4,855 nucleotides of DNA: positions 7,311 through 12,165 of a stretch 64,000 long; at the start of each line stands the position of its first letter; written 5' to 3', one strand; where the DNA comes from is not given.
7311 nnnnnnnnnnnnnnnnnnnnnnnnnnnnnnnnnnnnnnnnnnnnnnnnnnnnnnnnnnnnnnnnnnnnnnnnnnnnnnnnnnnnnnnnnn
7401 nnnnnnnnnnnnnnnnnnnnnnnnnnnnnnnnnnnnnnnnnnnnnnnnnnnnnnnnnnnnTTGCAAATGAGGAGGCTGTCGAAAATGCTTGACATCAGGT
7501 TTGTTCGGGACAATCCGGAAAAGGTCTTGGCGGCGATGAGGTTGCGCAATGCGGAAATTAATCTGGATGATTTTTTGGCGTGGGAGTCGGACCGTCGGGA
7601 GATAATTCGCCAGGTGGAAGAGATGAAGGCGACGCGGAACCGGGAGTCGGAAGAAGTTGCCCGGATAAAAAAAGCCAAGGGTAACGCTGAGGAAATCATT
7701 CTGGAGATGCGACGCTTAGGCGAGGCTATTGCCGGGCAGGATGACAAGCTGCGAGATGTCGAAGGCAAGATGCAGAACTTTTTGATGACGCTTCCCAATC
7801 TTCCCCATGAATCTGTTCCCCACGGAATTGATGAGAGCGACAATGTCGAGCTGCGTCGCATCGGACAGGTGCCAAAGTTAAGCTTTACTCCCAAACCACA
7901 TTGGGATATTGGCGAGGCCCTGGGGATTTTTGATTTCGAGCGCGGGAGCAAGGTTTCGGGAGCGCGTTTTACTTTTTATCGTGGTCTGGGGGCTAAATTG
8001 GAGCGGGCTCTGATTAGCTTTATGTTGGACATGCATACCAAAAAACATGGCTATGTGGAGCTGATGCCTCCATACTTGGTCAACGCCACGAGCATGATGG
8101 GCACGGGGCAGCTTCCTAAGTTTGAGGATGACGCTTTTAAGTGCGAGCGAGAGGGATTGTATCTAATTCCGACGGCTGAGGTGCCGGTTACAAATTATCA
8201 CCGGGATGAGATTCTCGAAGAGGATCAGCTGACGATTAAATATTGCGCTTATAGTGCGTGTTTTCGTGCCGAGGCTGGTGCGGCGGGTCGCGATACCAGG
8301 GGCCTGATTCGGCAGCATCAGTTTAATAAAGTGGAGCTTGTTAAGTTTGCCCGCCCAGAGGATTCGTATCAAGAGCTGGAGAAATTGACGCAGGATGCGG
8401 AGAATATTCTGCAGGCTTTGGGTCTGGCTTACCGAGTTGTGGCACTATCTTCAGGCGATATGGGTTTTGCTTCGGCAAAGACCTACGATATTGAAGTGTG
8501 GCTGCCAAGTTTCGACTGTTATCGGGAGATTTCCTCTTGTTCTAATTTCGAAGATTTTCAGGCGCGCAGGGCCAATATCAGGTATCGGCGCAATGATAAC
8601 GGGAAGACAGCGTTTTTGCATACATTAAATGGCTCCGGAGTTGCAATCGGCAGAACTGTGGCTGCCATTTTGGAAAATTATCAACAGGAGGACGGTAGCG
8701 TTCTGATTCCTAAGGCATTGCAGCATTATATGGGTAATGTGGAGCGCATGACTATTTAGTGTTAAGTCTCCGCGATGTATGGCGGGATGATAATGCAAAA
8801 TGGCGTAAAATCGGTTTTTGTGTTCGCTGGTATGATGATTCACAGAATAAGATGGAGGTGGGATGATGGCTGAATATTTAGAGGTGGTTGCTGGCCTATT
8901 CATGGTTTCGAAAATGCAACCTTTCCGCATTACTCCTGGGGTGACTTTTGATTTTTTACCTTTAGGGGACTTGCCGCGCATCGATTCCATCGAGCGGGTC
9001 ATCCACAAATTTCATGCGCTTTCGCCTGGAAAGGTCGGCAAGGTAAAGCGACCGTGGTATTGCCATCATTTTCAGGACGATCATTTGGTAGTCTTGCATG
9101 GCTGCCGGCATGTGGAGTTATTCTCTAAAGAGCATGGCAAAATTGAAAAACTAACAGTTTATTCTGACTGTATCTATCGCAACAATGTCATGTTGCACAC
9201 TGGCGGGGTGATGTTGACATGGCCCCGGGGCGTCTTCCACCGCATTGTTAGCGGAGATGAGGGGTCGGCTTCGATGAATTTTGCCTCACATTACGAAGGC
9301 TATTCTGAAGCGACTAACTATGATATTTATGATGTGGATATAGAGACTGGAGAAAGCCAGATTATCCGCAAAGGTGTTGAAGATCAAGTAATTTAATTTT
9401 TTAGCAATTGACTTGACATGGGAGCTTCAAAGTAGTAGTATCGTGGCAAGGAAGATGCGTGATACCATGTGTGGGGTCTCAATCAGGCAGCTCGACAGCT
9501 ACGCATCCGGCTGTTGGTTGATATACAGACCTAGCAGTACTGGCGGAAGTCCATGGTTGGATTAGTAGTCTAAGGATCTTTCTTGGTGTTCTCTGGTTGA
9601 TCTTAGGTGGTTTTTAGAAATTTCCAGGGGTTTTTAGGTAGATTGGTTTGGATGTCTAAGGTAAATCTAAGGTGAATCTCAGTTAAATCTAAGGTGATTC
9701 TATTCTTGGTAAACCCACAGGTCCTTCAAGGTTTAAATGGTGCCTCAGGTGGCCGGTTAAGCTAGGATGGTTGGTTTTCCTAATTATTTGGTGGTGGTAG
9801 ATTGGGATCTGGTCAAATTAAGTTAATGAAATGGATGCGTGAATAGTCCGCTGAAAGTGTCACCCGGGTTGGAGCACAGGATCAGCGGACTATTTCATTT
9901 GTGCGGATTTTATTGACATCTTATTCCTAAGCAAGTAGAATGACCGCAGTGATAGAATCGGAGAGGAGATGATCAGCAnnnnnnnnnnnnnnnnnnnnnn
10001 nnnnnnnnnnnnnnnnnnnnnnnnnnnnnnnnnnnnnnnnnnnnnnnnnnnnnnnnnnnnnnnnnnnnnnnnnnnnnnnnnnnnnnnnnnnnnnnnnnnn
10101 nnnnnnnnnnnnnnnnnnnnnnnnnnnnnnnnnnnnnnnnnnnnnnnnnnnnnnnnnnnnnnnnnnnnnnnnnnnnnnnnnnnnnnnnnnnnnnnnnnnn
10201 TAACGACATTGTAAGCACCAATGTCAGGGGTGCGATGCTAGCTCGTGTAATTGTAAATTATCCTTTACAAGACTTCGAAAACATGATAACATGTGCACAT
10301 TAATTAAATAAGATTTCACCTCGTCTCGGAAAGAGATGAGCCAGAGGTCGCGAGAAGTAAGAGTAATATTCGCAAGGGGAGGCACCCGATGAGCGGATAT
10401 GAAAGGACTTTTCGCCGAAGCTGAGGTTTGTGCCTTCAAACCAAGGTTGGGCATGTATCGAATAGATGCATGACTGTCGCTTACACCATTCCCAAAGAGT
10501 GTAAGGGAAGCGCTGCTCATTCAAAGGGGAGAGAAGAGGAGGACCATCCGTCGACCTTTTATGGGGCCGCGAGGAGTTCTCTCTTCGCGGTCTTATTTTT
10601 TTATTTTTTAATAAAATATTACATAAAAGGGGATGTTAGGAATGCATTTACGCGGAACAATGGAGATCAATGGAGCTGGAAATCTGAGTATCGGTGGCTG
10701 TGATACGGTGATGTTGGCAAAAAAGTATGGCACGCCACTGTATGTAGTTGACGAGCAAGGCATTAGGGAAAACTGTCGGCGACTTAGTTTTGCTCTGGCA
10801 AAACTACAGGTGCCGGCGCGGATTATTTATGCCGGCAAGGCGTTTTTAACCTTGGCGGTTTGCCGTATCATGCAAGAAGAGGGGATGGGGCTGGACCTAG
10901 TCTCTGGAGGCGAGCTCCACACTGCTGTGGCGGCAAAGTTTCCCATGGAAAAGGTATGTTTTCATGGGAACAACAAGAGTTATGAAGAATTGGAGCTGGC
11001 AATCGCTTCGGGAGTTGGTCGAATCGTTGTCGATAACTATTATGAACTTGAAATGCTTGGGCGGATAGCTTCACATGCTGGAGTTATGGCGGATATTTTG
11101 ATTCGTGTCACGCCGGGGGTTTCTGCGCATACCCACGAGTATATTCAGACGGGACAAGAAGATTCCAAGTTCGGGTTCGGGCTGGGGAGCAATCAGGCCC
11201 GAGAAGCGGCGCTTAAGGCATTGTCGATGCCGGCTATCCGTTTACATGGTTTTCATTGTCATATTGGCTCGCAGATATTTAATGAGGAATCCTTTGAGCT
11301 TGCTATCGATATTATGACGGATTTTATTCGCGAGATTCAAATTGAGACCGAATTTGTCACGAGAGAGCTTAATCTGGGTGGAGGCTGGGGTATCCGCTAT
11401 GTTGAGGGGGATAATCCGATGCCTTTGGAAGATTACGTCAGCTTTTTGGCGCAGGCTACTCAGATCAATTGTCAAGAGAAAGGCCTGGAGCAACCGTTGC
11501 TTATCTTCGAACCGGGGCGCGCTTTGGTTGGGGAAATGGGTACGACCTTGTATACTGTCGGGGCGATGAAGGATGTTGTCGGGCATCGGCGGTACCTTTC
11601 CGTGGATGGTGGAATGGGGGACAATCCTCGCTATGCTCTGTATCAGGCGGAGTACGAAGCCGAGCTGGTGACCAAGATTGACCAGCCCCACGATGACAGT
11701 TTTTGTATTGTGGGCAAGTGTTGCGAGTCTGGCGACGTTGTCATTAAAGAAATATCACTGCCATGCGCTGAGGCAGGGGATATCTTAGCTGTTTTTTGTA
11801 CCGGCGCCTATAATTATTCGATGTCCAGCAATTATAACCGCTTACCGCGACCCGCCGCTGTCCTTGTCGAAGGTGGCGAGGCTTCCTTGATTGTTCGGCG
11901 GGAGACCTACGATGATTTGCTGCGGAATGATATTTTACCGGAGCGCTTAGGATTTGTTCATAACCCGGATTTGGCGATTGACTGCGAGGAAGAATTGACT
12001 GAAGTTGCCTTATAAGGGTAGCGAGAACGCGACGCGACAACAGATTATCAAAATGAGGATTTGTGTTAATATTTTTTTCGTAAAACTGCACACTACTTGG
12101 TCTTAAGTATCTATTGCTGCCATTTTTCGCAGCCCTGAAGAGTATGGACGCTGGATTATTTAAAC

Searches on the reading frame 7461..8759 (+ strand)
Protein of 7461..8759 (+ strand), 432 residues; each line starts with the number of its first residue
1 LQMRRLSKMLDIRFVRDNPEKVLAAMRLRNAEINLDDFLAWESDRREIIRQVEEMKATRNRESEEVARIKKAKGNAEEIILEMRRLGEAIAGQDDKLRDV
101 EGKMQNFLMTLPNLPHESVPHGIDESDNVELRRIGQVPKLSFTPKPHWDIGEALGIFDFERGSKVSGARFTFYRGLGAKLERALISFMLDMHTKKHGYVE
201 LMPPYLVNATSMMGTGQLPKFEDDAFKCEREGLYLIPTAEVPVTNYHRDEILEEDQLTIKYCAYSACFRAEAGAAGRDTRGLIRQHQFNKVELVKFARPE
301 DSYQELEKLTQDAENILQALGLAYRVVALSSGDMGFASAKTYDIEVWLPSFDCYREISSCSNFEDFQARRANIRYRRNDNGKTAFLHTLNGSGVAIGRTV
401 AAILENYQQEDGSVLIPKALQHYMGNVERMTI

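Call 18: search_protein_families(library=pfam, proteins=[window:7461-8759:+], max_evalue=0.0001)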
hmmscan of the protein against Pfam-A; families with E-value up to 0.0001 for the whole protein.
window:7461-8759:+ (432 aa): 2 families
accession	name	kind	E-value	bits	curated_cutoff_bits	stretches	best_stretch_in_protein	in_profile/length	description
PF00587.30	tRNA-synt_2b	-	3.7e-42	144.8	29.3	1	226-407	1-179/179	tRNA synthetase class II core domain (G, H, P, S and T)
PF02403.27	Seryl_tRNA_N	-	1.2e-24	87.1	28.2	1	9-115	1-108/108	Seryl-tRNA synthetase N-terminal domain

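Call 47: find_homologous_proteins(query=window:7485-8756:+, max_evalue=1e-50)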
Query window:7485-8756:+ (424 aa): 8000 proteins with E <= 1e-50 among 8000 candidates; the best 120 are listed.
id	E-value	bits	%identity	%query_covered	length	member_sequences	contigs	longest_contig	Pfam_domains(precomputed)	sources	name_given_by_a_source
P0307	3.4e-284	960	100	100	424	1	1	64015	PF00587.31,PF02403.28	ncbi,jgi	-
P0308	1.8e-263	892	91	100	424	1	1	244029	PF00587.31,PF02403.28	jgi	jgi:seryl-tRNA synthetase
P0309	1.1e-198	679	71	100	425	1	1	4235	PF00587.31,PF02403.28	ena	-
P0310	9.7e-198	675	71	100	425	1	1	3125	PF00587.31,PF02403.28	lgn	-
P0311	5.4e-195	666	71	98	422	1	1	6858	PF00587.31,PF02403.28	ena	-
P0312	8.4e-194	662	68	99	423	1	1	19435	PF00587.31,PF02403.28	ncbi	ncbi:MAG: serine--tRNA ligase [Dehalobacterium sp.]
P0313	1.6e-193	662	67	99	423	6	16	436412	PF00587.31,PF02403.28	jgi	jgi:seryl-tRNA synthetase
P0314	2.5e-193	661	69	98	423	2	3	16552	PF00587.31,PF02403.28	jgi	jgi:seryl-tRNA synthetase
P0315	2.8e-193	661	69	99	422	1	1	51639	PF00587.31,PF02403.28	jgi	-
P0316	8.5e-193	659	68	99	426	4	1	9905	PF00587.31,PF02403.28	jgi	jgi:seryl-tRNA synthetase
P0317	1.3e-191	655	67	100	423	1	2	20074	PF00587.31,PF02403.28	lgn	-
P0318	9.7e-190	649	66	99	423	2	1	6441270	PF00587.31,PF02403.28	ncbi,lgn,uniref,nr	ncbi:serine--tRNA ligase [Candidatus Formimonas warabiya]|uniref:Serine--tRNA ligase n=1 Tax=Formimo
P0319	1.2e-189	649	67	99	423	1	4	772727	PF00587.31,PF02403.28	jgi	jgi:seryl-tRNA synthetase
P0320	3.0e-189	647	67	99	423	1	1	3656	PF00587.31,PF02403.28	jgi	jgi:seryl-tRNA synthetase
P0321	3.1e-189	647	66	99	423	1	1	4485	PF00587.31,PF02403.28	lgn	-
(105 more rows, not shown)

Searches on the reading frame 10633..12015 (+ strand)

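Call 18: search_protein_families(library=pfam, proteins=[window:10633-12015:+], max_evalue=0.0001)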
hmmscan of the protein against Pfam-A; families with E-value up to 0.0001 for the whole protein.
window:10633-12015:+ (460 aa): 2 families
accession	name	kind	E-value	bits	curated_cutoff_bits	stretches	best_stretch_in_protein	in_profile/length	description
PF02784.22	Orn_Arg_deC_N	-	3.3e-60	204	23.4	1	44-299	4-246/247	Pyridoxal-dependent decarboxylase, pyridoxal binding domain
PF00278.28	Orn_DAP_Arg_deC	-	3.6e-15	56.4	23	1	39-391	4-95/95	Pyridoxal-dependent decarboxylase, C-terminal sheet domain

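Call 73: search_protein_families(library=ncbifam, proteins=[window:10633-12015:+], max_evalue=0.001)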
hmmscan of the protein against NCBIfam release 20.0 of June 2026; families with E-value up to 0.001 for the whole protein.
window:10633-12015:+ (460 aa): 8 families
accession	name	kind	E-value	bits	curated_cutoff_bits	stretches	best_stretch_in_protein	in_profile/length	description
TIGR01048.1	lysA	equivalog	7.6e-142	472.7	297.9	1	13-433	4-416/417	diaminopimelate decarboxylase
NF052544.1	OrLyDeCDokD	equivalog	8.6e-55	186.1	700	1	16-434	24-460/461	ornithine/lysine decarboxylase DokD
NF006515.0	PRK08961.1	equivalog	9.3e-54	182.7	802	1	29-412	498-859/861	bifunctional aspartate kinase/diaminopimelate decarboxylase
TIGR03099.1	dCO2ase_PEP1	hypoth_equivalog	2.9e-53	181.4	478.45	1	16-400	6-385/398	pyridoxal-dependent decarboxylase, exosortase A system-associated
NF041039.1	FslC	exception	3.7e-24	85.3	500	1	28-422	22-413/418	rhizoferrin biosystnesis N-citrylornithine decarboxylase FslC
NF003763.0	PRK05354.1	equivalog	1.3e-15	57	369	1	77-304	117-351/636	biosynthetic arginine decarboxylase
TIGR01273.1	speA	equivalog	2.3e-15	56.1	624.1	1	81-301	113-340/624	arginine decarboxylase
TIGR01047.1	nspC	equivalog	0.0001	20.9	409.05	1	34-319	3-255/380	carboxynorspermidine decarboxylase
